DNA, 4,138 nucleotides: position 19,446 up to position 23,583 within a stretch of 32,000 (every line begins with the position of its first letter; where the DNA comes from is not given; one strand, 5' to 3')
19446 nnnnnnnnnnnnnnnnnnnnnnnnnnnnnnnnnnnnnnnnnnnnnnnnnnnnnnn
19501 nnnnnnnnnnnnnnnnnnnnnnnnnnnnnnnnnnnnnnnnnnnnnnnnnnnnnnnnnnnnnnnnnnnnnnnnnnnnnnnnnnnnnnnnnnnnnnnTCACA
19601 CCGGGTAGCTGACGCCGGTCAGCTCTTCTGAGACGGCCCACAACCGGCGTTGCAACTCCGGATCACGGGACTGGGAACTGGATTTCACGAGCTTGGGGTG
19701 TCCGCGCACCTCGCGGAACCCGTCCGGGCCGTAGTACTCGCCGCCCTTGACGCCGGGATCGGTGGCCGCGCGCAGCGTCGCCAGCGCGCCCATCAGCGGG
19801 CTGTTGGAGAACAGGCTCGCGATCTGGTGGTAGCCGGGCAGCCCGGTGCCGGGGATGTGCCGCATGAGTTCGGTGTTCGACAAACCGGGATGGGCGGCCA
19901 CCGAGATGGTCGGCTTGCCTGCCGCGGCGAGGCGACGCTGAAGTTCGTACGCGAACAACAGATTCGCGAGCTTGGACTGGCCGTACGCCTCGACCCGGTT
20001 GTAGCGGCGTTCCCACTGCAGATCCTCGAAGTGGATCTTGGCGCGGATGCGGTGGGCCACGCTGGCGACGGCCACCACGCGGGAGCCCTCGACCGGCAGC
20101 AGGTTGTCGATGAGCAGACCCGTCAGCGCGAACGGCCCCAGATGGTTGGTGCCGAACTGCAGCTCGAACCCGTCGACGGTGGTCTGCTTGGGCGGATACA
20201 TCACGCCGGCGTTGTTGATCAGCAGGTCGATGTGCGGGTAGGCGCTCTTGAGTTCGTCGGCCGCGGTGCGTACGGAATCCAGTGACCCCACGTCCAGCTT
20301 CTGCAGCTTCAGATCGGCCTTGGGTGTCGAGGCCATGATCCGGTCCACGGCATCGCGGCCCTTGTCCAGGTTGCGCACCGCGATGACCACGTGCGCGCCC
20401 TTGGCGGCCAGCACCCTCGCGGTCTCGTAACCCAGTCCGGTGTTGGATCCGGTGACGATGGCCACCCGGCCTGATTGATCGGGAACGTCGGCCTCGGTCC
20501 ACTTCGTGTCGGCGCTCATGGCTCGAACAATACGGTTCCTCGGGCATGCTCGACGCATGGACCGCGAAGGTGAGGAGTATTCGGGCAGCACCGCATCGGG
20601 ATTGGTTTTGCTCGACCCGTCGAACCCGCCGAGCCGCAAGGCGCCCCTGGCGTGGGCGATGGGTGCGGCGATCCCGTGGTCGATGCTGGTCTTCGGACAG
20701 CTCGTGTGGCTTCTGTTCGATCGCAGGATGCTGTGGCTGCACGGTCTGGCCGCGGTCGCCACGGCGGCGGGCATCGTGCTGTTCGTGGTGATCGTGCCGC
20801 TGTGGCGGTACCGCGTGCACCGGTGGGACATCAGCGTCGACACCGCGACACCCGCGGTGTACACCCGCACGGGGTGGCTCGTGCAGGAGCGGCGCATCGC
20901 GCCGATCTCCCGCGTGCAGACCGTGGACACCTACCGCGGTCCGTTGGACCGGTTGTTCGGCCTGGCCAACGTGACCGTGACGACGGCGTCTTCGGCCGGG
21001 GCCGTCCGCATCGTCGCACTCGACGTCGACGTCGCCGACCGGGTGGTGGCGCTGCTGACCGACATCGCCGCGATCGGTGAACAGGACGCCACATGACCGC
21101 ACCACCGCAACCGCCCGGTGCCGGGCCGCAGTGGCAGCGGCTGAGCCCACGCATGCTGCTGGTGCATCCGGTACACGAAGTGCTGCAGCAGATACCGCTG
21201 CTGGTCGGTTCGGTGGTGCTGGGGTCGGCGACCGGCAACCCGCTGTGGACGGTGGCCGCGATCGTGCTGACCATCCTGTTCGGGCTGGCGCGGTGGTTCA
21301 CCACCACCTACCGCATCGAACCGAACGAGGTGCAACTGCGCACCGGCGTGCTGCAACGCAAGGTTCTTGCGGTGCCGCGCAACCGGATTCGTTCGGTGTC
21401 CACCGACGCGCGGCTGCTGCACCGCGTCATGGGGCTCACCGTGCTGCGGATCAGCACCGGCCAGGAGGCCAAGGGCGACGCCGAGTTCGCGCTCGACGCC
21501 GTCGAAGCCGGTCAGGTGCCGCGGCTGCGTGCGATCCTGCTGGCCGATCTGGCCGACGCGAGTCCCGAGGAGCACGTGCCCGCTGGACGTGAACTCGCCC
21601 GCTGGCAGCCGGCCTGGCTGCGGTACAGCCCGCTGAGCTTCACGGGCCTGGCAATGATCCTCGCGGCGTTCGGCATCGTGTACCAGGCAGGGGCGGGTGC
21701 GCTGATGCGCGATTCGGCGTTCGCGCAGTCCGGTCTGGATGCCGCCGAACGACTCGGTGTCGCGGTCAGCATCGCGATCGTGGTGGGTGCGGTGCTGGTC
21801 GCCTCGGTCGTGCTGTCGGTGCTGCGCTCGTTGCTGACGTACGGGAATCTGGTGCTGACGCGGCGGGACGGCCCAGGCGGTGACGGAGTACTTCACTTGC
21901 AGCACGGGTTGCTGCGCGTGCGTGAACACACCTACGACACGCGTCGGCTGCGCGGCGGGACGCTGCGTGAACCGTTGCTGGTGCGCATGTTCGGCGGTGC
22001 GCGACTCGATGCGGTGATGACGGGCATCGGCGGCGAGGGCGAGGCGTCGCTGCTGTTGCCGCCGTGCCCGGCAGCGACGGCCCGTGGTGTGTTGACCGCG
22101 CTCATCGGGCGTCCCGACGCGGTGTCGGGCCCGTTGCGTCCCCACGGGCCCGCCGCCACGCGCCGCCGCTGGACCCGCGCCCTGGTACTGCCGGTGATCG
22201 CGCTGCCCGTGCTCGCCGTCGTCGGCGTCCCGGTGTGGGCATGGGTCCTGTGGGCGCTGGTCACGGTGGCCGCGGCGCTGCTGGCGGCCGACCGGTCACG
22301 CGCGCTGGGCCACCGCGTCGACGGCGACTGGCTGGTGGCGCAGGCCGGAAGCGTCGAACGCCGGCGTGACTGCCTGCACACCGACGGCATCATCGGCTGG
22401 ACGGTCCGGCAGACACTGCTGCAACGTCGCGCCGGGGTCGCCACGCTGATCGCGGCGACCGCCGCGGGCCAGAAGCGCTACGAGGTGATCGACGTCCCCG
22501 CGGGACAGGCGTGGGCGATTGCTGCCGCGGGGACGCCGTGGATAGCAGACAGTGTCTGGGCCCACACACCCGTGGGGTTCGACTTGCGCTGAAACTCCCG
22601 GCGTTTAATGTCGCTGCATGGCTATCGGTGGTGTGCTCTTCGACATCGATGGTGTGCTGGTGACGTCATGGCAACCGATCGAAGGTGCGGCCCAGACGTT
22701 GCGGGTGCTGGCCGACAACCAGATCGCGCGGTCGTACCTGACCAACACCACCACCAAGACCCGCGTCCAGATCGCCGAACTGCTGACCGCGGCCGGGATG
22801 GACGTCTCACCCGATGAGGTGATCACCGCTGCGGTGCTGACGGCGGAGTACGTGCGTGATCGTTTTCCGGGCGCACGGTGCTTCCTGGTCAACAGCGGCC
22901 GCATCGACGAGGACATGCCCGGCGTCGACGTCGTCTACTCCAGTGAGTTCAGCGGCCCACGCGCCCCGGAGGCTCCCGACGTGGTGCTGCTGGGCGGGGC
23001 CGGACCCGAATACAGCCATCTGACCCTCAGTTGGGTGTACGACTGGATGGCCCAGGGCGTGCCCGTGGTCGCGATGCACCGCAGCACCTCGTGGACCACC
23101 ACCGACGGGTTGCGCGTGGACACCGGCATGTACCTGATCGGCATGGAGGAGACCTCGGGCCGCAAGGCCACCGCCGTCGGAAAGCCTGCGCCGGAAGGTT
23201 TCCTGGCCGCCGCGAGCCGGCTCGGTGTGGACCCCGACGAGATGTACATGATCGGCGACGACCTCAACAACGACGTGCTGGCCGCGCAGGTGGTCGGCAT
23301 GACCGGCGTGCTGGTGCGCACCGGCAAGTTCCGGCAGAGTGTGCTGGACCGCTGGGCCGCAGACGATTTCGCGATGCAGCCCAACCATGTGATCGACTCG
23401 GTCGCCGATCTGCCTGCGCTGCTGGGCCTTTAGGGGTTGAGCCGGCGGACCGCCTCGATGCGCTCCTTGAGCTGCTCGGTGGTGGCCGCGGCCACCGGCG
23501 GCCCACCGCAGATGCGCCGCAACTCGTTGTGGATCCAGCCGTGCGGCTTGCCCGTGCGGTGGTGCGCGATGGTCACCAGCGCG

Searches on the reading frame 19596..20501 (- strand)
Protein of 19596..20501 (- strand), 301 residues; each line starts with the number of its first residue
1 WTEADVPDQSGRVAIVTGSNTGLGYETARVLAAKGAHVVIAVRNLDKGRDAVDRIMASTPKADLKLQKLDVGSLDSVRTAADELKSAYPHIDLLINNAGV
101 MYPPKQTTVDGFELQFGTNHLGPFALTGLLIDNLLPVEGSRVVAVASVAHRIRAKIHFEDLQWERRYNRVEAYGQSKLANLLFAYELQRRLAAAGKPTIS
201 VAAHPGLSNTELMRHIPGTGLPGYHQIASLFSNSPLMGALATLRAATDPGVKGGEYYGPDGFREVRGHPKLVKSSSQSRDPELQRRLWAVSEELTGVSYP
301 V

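Call 91: search_protein_families(library=pfam, proteins=[window:19596-20501:-], max_evalue=0.0001)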
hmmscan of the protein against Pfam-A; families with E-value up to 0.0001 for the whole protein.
window:19596-20501:- (301 aa): 3 families
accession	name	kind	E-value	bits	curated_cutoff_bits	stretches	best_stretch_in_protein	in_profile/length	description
PF00106.31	adh_short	-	2.4e-25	89.6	26.6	1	12-215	1-189/195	short chain dehydrogenase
PF13561.12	adh_short_C2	-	1.4e-16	61.3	27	1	20-152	5-135/236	Enoyl-(Acyl carrier protein) reductase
PF08659.16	KR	-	1.9e-07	31.6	22.6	1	15-101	4-92/180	KR domain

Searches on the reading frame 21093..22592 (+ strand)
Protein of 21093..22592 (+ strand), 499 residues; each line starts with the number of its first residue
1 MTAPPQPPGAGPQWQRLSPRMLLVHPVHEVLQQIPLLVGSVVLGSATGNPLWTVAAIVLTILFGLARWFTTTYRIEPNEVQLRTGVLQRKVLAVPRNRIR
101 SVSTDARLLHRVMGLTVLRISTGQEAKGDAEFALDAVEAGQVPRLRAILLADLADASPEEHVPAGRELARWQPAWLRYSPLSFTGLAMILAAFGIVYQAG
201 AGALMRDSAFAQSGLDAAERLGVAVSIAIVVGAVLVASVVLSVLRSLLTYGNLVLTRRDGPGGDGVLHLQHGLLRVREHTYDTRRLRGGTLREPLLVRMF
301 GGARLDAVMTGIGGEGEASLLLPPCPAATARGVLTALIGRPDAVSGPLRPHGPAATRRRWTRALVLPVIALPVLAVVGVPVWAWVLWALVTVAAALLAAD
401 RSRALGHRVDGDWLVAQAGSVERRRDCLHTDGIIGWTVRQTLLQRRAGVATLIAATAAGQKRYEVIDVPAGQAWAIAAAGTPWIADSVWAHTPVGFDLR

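Call 8: search_protein_families(library=pfam, proteins=[window:21093-22592:+], max_evalue=0.001)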
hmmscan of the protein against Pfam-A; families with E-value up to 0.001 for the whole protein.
window:21093-22592:+ (499 aa): 1 family
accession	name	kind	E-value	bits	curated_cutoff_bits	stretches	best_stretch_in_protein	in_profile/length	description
PF03703.20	bPH_2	-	1.1e-25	90.1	22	2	68-138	1-67/78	Bacterial PH domain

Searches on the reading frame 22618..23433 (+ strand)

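Call 8: search_protein_families(library=pfam, proteins=[window:22618-23433:+], max_evalue=0.001)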
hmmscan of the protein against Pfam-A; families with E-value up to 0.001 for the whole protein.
window:22618-23433:+ (271 aa): 4 families
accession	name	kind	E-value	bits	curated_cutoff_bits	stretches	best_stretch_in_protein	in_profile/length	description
PF13344.12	Hydrolase_6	-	1e-21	77.3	27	1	6-103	1-98/101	Haloacid dehalogenase-like hydrolase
PF13242.12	Hydrolase_like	-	2.6e-21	75.8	22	1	187-265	2-75/75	HAD-hyrolase-like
PF00702.32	Hydrolase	-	7.6e-16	59.5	26.4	1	5-227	3-191/191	haloacid dehalogenase-like hydrolase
PF13419.12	HAD_2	-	6.1e-09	36.7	23.8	1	183-232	129-177/178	Haloacid dehalogenase-like hydrolase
